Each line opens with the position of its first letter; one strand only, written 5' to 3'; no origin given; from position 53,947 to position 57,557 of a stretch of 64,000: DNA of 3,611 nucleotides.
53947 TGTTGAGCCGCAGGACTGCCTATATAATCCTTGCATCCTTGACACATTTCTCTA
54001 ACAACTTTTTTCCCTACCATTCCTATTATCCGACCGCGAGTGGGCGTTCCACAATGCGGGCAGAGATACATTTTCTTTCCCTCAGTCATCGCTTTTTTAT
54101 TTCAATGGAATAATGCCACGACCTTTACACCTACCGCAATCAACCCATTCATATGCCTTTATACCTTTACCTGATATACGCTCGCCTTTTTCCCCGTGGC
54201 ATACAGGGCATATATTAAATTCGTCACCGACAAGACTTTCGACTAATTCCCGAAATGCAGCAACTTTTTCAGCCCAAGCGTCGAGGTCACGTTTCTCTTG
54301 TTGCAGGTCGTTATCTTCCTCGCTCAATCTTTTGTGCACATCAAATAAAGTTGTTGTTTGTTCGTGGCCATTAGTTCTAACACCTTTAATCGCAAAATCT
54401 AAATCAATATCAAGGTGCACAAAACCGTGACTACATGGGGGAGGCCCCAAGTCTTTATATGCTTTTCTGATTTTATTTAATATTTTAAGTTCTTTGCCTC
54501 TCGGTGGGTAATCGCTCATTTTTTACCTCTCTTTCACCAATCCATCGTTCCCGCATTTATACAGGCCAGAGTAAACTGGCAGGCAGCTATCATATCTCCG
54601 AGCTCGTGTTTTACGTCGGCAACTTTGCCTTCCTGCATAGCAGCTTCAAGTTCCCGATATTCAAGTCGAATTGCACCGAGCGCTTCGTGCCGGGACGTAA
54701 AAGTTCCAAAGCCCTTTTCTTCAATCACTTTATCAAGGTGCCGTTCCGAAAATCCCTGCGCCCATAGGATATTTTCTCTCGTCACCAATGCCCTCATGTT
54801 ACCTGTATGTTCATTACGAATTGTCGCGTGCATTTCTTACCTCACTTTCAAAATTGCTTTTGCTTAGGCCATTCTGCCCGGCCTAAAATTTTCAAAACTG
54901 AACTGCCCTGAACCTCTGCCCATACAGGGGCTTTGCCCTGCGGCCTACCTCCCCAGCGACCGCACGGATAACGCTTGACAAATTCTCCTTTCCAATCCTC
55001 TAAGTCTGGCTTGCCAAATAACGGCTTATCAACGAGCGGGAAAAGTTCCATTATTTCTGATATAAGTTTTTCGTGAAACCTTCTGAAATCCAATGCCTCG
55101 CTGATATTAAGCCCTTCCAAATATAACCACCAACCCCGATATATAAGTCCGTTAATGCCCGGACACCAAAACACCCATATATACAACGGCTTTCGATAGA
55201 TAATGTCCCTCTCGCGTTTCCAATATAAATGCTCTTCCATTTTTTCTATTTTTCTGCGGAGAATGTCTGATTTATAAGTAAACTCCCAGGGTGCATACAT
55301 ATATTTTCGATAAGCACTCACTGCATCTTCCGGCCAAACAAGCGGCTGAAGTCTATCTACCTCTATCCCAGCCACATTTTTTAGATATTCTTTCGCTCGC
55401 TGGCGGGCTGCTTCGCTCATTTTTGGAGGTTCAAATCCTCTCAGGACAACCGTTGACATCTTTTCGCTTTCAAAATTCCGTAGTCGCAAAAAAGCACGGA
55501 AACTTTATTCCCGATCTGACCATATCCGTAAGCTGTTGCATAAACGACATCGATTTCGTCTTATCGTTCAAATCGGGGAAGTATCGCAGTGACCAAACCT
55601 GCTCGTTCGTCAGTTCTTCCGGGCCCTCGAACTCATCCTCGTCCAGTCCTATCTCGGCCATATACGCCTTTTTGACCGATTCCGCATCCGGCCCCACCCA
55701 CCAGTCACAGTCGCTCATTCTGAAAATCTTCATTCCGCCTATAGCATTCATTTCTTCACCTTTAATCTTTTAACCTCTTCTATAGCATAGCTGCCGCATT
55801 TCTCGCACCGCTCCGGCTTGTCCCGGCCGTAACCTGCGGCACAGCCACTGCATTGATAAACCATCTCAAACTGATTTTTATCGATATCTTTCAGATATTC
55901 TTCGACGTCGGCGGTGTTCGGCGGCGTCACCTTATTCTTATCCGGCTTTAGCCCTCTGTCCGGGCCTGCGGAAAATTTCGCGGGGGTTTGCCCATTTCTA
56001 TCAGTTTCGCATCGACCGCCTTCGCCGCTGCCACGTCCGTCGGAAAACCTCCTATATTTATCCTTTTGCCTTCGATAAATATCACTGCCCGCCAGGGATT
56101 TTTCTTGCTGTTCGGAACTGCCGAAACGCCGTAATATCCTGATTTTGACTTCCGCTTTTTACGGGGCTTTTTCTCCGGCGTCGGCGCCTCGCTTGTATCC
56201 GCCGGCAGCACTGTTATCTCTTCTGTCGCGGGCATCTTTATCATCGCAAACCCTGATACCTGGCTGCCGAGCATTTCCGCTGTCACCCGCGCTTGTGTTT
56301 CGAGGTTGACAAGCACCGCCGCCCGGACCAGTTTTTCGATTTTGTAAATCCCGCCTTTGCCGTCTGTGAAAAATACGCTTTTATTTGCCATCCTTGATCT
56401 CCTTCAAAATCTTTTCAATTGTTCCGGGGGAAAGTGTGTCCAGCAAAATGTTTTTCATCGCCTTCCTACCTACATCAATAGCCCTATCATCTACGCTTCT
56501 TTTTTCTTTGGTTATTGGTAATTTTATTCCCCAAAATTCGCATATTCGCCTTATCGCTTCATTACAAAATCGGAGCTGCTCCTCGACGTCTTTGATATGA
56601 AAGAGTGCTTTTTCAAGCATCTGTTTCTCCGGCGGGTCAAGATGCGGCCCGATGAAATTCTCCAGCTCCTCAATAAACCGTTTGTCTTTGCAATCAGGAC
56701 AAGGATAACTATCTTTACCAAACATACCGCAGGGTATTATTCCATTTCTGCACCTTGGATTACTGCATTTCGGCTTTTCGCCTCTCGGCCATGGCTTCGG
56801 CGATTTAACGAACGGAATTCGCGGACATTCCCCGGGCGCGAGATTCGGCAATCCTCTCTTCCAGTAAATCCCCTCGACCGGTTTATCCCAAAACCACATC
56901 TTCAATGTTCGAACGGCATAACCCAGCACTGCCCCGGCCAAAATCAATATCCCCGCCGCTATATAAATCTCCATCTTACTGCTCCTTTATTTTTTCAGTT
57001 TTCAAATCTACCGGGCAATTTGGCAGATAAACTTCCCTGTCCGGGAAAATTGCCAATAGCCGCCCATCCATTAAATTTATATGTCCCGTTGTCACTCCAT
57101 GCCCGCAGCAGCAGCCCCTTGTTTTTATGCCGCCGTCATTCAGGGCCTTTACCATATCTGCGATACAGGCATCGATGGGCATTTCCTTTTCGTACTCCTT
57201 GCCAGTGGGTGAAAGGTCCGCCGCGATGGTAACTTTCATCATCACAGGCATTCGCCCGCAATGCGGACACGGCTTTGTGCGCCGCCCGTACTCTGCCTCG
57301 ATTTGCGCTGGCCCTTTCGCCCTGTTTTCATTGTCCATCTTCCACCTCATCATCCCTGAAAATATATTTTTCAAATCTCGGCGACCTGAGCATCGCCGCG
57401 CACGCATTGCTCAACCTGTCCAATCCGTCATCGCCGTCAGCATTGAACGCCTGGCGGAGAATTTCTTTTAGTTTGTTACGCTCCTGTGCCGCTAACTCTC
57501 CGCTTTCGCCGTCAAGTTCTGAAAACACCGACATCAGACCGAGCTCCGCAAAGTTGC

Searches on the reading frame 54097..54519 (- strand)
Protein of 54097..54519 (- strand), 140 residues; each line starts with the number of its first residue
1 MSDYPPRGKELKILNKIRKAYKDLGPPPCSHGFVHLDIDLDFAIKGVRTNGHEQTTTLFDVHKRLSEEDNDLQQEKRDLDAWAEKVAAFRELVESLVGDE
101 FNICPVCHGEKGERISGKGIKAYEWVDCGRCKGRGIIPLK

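Call 64: search_protein_families(library=phrogs, proteins=[window:54097-54519:-], max_evalue=0.01)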
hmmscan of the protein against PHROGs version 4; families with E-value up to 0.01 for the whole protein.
window:54097-54519:- (140 aa): 1 family
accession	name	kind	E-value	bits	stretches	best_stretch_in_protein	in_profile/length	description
phrog_6060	-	transcription regulation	0.0013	19.6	1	102-138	14-50/61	anti-termination protein Q-like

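Call 67: search_protein_families(library=pfam, proteins=[window:54097-54519:-], max_evalue=0.01)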
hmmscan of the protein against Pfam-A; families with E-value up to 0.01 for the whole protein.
window:54097-54519:- (140 aa): 1 family
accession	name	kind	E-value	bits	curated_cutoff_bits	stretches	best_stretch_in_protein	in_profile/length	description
PF21002.2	TMEM106_N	-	0.007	17.4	24.5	0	66-110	19-63/91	Transmembrane protein 106 N-terminal region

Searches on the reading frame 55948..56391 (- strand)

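Call 64: search_protein_families(library=phrogs, proteins=[window:55948-56391:-], max_evalue=0.01)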
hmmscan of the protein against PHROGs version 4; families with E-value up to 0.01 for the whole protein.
window:55948-56391:- (147 aa): 5 families
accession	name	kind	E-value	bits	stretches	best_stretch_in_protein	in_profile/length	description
phrog_99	-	DNA, RNA and nucleotide metabolism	4.8e-10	40.6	1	78-135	207-261/383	HNH endonuclease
phrog_3593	-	DNA, RNA and nucleotide metabolism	1.1e-06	29.5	1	77-133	142-196/210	HNH endonuclease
phrog_4578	-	DNA, RNA and nucleotide metabolism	0.0013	19.6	1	78-128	61-109/130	HNH endonuclease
phrog_35306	-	unknown function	0.0043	18.4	0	79-126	24-69/90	-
phrog_13470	-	DNA, RNA and nucleotide metabolism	0.0081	17.3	1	74-123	85-132/152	HNH endonuclease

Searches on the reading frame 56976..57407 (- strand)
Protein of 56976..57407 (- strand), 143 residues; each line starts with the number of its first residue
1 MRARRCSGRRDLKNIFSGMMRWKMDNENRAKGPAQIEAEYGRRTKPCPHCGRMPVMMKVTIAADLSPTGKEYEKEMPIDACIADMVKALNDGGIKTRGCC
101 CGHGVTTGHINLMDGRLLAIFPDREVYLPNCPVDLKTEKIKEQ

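Call 64: search_protein_families(library=phrogs, proteins=[window:56976-57407:-], max_evalue=0.01)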
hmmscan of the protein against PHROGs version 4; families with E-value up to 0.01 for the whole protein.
window:56976-57407:- (143 aa): 1 family
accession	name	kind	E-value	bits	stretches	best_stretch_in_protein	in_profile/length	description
phrog_12958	-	unknown function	0.00055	21.1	1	64-106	22-64/126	-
